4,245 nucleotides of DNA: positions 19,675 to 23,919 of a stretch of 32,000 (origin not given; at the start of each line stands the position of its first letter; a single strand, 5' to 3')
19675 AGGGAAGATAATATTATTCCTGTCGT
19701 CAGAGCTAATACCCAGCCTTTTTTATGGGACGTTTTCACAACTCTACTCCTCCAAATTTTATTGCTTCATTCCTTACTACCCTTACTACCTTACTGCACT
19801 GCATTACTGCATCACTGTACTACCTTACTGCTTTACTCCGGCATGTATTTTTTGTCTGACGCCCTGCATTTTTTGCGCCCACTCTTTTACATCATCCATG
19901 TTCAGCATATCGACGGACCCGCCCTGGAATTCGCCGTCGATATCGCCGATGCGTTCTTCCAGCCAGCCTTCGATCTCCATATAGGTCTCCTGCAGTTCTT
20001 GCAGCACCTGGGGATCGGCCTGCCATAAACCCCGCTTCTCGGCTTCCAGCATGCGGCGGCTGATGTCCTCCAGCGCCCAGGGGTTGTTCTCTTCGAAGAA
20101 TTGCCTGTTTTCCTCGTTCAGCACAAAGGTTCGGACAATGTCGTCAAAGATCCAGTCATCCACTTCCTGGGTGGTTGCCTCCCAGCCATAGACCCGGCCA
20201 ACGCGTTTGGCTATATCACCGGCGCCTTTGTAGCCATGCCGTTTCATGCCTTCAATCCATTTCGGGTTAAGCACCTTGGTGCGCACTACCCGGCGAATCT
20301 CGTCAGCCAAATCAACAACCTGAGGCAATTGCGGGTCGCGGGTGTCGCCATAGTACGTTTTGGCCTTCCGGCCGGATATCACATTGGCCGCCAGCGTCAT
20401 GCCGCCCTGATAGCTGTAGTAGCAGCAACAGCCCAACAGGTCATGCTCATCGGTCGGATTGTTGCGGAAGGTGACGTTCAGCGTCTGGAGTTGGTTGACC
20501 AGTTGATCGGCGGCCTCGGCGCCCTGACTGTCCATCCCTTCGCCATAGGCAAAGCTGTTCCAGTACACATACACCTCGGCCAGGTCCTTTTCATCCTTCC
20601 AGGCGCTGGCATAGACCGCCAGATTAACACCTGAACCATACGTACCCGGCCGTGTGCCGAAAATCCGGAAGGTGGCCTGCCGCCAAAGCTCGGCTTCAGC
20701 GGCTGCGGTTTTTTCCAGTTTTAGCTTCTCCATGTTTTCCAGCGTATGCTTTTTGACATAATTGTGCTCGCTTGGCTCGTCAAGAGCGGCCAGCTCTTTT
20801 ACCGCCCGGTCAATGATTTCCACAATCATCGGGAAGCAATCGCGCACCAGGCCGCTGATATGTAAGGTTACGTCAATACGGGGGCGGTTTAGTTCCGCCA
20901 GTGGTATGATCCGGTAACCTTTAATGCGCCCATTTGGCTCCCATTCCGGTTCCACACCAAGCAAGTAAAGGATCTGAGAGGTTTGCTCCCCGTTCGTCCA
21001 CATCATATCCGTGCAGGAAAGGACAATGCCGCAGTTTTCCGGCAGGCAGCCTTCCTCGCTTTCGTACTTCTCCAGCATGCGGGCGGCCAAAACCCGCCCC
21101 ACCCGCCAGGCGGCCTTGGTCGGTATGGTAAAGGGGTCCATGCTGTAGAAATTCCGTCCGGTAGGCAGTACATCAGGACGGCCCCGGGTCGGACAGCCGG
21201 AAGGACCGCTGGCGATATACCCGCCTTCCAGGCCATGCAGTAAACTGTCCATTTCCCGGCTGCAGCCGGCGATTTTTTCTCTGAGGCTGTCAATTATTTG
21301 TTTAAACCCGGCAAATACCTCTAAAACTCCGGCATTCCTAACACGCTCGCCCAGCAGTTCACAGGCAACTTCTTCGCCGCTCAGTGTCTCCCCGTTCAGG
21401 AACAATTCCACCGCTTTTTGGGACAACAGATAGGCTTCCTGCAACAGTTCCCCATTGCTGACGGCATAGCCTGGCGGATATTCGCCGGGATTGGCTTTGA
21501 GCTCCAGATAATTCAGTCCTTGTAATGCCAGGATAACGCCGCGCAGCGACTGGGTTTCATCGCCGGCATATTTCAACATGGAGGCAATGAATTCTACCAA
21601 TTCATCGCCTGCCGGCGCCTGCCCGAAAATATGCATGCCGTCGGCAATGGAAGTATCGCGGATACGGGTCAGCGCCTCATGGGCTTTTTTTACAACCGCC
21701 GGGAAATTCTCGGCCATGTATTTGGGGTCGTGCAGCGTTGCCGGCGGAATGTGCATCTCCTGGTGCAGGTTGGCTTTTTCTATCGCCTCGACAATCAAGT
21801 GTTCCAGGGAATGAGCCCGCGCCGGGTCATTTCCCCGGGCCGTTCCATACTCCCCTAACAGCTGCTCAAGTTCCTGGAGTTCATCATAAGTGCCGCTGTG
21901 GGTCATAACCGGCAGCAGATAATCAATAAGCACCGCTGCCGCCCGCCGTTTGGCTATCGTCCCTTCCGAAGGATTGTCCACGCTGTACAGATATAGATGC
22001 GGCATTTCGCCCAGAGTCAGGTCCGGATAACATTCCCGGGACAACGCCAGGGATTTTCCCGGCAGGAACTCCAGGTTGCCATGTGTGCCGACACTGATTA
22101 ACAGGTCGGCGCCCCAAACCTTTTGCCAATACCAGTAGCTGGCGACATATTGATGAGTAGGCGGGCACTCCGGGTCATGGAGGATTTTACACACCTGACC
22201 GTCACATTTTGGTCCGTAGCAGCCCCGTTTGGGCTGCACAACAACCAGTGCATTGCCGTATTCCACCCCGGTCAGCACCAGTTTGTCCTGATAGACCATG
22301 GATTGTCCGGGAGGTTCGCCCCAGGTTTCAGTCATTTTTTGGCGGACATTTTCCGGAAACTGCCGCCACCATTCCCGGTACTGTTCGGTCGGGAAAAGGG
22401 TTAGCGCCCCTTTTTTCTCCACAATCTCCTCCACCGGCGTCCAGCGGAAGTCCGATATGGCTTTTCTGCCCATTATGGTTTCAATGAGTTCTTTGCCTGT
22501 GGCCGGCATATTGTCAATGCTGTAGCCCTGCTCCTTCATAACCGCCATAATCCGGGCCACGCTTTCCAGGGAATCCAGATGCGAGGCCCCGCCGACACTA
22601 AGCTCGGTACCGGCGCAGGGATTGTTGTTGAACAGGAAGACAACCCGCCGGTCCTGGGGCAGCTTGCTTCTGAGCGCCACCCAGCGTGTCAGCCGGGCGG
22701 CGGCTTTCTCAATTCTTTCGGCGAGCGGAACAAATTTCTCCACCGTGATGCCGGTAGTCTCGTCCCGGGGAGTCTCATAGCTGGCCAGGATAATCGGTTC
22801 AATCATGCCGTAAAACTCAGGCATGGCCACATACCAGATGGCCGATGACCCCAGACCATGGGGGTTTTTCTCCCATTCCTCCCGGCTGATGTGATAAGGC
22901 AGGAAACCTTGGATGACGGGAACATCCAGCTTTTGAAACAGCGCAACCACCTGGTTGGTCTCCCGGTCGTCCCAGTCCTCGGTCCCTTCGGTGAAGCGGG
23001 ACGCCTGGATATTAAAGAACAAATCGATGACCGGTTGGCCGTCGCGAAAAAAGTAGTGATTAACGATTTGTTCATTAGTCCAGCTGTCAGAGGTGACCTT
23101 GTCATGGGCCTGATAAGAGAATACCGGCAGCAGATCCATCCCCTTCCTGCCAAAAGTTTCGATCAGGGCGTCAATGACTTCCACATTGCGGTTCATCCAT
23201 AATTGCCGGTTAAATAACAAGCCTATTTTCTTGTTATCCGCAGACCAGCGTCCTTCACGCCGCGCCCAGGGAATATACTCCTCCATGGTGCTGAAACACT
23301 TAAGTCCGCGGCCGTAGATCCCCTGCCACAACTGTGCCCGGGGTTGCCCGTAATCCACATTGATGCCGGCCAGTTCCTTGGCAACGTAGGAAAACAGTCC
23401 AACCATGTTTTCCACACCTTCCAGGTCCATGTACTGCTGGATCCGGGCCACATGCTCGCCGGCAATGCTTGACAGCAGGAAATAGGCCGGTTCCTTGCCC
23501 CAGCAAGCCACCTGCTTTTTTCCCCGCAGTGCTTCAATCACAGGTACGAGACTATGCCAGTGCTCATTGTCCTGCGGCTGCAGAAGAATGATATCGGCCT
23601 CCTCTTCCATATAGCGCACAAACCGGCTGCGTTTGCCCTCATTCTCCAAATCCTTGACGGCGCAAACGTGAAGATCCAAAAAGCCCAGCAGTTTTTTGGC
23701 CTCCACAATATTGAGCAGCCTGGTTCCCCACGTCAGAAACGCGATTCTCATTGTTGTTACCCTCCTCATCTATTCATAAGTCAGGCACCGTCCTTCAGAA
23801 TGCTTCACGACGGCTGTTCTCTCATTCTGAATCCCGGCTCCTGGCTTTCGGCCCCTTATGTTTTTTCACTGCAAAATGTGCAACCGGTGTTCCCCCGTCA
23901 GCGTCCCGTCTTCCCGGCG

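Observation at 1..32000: Two tandem paralogous CobN-chelatase / TonB-receptor / exporter modules: candidate envelope-spanning metallo-tetrapyrrole processing system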

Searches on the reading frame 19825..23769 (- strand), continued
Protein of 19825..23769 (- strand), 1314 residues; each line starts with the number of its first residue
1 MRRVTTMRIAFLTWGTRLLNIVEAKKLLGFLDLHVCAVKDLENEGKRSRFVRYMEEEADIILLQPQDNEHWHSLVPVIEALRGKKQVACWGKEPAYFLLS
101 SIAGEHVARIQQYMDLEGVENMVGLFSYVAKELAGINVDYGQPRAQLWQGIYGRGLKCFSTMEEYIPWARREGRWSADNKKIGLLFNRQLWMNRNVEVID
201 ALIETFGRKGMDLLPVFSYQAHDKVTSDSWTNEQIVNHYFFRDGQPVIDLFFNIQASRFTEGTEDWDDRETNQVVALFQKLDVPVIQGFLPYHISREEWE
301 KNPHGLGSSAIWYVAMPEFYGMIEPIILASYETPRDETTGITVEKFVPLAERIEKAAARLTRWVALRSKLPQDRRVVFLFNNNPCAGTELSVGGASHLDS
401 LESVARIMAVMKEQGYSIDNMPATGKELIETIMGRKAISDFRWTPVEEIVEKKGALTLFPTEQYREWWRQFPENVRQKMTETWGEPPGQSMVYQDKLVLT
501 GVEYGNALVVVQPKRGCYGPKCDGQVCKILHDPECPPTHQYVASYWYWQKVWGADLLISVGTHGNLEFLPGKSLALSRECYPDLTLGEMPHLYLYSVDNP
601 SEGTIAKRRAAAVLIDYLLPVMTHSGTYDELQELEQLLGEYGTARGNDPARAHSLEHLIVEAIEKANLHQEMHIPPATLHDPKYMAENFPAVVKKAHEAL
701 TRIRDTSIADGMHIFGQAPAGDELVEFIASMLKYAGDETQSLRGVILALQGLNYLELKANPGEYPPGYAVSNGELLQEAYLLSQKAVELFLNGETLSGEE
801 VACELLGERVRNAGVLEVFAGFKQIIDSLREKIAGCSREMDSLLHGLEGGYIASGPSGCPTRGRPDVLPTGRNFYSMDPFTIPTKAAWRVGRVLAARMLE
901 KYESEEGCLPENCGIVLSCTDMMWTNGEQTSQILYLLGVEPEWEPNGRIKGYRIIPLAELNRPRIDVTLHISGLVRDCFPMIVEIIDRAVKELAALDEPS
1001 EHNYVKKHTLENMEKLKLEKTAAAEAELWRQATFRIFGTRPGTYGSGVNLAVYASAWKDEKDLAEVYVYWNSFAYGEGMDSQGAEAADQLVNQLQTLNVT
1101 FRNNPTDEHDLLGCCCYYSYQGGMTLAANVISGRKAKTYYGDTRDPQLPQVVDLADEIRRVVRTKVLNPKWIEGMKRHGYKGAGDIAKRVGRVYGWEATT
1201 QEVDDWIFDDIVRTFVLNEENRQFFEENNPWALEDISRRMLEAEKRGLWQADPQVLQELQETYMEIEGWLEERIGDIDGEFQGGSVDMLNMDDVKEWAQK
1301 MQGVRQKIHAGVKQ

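Call 110: find_encoding_contigs(protein=P0007, flank=10000, max_places=1)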
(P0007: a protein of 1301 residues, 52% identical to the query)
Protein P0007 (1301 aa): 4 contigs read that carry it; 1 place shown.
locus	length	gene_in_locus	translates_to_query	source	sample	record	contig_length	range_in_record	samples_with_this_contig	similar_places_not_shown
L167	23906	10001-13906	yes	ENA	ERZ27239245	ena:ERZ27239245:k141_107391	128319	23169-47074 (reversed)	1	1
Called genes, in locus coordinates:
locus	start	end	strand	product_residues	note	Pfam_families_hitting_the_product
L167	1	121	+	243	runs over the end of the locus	PF01061:ABC2_membrane, PF12698:ABC2_membrane_3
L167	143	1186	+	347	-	PF07728:AAA_5 (weak), PF01078:Mg_chelatase, PF17863:AAA_lid_2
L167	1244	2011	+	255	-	PF00795:CN_hydrolase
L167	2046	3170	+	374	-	PF01955:CbiZ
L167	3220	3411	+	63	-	-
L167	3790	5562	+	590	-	PF07833:Cu_amine_oxidN1, PF25174:Beta-prop_THOC3 (faint), PF24817:WD40_WDHD1_1st (faint), PF00400:WD40 (faint), PF13570:Beta-prop_ACSF4 (weak), PF23393:Beta-prop_WDR90_POC16_2nd (faint), PF23414:Beta-prop_EML_2 (weak), PF13360:PQQ_2 (weak)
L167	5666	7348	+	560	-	-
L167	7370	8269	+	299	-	PF02361:CbiQ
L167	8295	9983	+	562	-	PF03193:RsgA_GTPase (faint), PF13191:AAA_16 (faint), PF13476:AAA_23 (faint), PF13481:AAA_25 (faint), PF25199:nSTAND_NTPase5 (faint), PF00005:ABC_tran, PF02463:SMC_N (weak), PF00005:ABC_tran, +3 more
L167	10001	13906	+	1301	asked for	PF02514:CobN-Mg_chel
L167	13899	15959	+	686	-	PF07728:AAA_5 (weak), PF01078:Mg_chelatase (weak), PF17863:AAA_lid_2, PF26791:AAPxQ, PF00092:VWA, PF13519:VWA_2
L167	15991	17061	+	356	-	PF07728:AAA_5 (weak), PF01078:Mg_chelatase, PF17863:AAA_lid_2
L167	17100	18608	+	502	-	PF00395:SLH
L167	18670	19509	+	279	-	PF00005:ABC_tran, PF13304:AAA_21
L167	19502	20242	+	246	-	PF01061:ABC2_membrane, PF12698:ABC2_membrane_3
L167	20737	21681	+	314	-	PF19300:BPD_transp_1_N, PF00528:BPD_transp_1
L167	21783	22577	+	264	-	PF12911:OppC_N (weak), PF00528:BPD_transp_1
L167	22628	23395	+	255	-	PF10670:DUF4198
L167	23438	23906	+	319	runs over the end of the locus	PF07670:Gate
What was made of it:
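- A monoderm Firmicute carries the whole set (call 110).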

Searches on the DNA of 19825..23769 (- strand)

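Call 38: search_rna_families(sources=[L003, L005, L008, L009, L011, L006], threshold=gathering)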
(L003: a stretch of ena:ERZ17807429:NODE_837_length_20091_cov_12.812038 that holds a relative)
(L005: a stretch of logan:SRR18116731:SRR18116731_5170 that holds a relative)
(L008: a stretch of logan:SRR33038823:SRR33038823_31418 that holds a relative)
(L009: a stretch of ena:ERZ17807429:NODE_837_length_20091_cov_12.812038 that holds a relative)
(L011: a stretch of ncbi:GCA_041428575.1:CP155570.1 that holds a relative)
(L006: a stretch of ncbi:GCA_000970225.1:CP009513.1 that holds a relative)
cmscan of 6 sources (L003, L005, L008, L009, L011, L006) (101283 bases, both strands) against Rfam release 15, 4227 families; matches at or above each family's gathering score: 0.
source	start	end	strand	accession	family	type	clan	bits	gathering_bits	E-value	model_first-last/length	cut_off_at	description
